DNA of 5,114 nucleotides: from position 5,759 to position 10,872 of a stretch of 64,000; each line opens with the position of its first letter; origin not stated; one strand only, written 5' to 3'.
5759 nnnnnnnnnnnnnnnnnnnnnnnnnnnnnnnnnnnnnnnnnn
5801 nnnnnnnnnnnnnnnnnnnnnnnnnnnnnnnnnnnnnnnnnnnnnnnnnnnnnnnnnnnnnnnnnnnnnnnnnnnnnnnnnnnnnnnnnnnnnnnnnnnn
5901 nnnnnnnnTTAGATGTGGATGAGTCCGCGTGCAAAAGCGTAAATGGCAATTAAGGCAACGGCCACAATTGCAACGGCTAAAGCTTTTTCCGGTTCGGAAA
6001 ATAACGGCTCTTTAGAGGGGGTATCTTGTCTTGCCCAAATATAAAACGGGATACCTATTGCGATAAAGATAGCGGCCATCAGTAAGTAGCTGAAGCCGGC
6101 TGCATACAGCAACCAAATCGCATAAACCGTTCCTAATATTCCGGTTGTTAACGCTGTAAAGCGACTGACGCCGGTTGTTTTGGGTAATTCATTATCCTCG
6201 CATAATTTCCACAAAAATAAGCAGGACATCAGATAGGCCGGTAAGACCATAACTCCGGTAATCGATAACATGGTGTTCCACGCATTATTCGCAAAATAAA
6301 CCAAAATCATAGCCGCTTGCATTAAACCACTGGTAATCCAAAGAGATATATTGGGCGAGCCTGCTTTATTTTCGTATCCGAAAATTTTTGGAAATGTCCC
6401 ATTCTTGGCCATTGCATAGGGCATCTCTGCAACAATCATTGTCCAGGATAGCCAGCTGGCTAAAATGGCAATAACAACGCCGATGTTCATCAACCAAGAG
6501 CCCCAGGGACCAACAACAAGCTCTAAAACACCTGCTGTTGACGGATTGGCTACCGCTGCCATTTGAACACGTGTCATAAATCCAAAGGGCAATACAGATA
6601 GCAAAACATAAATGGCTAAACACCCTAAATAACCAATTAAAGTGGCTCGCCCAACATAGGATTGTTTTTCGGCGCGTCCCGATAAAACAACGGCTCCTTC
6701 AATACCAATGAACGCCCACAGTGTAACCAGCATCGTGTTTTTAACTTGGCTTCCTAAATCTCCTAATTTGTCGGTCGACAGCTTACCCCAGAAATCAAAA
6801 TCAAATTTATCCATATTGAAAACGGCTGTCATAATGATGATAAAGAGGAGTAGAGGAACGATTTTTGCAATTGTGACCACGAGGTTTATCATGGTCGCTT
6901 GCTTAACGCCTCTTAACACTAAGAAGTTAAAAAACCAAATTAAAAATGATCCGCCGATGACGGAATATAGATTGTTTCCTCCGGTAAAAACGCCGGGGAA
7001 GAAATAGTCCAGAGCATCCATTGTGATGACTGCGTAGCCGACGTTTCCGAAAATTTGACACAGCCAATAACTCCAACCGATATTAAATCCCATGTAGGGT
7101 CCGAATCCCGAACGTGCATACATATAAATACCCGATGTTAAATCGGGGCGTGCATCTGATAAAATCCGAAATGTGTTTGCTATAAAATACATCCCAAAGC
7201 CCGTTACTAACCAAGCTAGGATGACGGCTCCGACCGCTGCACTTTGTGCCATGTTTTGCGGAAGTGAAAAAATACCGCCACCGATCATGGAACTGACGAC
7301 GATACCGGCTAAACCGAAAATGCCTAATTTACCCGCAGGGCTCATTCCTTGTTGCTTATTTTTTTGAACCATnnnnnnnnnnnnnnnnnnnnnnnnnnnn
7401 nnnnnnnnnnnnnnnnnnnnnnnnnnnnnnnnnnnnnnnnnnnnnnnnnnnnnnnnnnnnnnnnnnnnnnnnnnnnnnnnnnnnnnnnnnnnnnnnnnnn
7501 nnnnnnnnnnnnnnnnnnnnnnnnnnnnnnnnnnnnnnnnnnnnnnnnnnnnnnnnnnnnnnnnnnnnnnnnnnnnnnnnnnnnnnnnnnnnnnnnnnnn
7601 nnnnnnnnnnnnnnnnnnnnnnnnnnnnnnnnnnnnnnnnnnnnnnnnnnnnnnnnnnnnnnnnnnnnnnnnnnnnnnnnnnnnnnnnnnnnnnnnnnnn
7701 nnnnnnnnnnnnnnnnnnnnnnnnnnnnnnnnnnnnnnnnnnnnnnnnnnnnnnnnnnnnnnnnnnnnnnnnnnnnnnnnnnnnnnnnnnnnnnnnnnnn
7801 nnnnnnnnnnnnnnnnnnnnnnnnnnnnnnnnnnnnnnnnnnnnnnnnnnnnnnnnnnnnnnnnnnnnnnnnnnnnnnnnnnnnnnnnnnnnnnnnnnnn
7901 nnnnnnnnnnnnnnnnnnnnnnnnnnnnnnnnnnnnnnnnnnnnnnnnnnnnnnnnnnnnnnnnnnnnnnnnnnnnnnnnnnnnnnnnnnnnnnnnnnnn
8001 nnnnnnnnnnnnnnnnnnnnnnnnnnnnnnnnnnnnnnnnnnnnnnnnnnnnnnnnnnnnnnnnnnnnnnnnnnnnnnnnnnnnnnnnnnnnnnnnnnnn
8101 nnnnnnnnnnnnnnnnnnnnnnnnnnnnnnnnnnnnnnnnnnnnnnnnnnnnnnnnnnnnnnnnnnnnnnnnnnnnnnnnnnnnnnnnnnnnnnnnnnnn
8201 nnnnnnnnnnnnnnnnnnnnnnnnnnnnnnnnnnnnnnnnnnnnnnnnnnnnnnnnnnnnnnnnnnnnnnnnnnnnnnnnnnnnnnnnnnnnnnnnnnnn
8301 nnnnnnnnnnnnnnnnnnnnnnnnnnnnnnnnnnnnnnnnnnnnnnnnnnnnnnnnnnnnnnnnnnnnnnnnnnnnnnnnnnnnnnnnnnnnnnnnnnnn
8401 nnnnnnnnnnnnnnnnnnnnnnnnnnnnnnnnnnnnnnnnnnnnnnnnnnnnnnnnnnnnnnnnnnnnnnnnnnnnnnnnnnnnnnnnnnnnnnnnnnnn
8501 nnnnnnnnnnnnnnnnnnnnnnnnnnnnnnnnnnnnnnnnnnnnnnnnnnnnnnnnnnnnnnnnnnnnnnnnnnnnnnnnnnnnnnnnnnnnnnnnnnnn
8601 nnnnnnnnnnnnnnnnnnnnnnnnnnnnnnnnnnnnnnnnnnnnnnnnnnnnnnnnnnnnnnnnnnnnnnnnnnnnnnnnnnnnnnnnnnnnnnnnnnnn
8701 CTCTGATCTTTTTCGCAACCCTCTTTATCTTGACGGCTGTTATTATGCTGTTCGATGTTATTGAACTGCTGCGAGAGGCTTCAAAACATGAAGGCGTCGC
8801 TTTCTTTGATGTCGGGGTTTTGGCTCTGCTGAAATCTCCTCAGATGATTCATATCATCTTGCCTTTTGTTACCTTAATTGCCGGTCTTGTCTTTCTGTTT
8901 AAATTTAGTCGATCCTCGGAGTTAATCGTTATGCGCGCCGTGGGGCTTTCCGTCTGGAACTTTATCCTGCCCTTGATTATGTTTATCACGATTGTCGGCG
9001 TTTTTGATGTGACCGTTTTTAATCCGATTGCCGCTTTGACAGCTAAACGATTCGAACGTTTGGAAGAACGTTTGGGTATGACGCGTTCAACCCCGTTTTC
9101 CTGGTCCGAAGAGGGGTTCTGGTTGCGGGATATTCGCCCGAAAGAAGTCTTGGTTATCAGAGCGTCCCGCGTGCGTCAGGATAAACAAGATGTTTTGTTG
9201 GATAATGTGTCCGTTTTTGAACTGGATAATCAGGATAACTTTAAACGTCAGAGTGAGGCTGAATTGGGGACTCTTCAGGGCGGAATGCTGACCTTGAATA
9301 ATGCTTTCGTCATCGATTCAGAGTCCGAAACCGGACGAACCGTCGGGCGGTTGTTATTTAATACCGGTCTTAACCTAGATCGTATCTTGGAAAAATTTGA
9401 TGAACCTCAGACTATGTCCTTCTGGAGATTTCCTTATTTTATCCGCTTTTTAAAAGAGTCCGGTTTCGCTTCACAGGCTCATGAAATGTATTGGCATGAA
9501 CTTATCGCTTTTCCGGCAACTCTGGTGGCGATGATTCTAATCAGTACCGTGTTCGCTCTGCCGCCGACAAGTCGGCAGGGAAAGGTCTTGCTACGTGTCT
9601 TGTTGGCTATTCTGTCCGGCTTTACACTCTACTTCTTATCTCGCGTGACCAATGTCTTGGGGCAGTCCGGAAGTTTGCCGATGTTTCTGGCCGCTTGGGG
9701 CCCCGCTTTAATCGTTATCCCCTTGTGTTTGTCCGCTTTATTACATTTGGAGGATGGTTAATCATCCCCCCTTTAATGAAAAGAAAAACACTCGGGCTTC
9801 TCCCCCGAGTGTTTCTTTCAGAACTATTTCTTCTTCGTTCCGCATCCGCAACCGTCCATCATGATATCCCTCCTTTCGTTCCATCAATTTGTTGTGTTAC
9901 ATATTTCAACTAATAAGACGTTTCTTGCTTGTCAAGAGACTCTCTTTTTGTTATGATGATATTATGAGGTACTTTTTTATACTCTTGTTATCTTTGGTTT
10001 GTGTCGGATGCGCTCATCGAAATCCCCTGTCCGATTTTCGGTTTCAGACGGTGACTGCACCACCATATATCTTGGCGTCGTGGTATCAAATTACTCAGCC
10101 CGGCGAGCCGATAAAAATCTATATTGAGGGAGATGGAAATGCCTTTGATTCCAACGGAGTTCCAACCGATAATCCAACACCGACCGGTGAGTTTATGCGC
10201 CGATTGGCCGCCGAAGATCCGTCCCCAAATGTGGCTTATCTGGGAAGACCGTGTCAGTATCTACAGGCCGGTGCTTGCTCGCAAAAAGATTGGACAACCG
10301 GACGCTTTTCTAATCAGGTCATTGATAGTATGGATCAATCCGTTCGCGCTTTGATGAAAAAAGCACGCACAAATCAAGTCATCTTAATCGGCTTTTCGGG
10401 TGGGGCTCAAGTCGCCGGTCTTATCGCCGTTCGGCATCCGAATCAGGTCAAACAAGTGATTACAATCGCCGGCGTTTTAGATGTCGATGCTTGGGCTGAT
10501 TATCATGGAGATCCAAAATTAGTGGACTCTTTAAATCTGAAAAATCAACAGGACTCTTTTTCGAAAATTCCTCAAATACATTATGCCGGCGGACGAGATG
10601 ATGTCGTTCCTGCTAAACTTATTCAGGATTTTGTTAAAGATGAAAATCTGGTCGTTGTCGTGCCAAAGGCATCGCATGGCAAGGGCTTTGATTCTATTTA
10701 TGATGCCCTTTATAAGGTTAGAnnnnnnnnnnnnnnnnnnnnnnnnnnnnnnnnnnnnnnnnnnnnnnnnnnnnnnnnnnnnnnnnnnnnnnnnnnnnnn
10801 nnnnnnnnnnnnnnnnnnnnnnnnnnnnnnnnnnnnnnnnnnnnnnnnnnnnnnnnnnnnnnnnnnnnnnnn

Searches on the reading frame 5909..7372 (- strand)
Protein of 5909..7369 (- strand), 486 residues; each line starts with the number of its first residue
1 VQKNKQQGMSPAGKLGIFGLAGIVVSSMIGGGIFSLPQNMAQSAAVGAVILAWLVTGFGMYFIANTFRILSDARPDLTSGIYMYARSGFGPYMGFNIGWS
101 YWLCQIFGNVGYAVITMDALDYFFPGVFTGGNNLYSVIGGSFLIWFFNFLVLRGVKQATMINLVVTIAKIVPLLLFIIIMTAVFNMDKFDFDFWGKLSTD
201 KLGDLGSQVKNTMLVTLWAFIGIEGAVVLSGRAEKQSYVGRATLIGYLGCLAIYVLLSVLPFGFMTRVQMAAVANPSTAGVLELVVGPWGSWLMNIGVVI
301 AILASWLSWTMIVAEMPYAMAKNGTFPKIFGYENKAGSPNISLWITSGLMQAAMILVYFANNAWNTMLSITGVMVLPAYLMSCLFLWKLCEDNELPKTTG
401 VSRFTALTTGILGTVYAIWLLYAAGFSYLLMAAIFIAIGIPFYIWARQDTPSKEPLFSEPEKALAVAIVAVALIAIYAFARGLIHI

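Call 16: find_encoding_contigs(protein=window:5909-7369:-, flank=10000, max_places=1)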
Protein window:5909-7369:- (486 aa): no gene with exactly this product is on record in the collection.

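Call 19: search_protein_families(library=pfam, proteins=[window:5912-7372:-], max_evalue=0.001)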
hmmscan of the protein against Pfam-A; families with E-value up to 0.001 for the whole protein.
window:5912-7372:- (487 aa): 3 families
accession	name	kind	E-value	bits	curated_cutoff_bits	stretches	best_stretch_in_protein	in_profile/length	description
PF13520.12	AA_permease_2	-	9.5e-54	183.4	27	1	16-424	1-403/427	Amino acid permease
PF00324.27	AA_permease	-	8.6e-25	87.8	24.6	1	24-435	5-422/470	Amino acid permease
PF07907.16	YibE_F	-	0.00056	19.9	27.2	1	123-228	37-138/241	YibE/F-like protein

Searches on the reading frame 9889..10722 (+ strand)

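Call 19: search_protein_families(library=pfam, proteins=[window:9889-10722:+], max_evalue=0.001)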
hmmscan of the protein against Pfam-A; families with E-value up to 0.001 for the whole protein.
window:9889-10722:+ (278 aa): 6 families
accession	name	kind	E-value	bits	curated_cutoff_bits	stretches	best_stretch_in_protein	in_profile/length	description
PF03959.19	FSH1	-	3.1e-06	27.5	21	1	131-250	68-184/211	Serine hydrolase (FSH1)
PF00561.26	Abhydrolase_1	-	0.00011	22.4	25.8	1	144-203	51-103/245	alpha/beta hydrolase fold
PF12146.15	Hydrolase_4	-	0.00012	21.9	27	1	142-200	56-114/239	Serine aminopeptidase, S33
PF02089.21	Palm_thioest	-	0.00038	20.7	26.8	1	141-197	47-110/254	Palmitoyl protein thioesterase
PF02230.22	Abhydrolase_2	-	0.0004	20.7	23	0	144-199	86-142/217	Phospholipase/Carboxylesterase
PF06057.17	VirJ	-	0.00059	20.2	22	1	139-206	44-111/191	Bacterial virulence protein (VirJ)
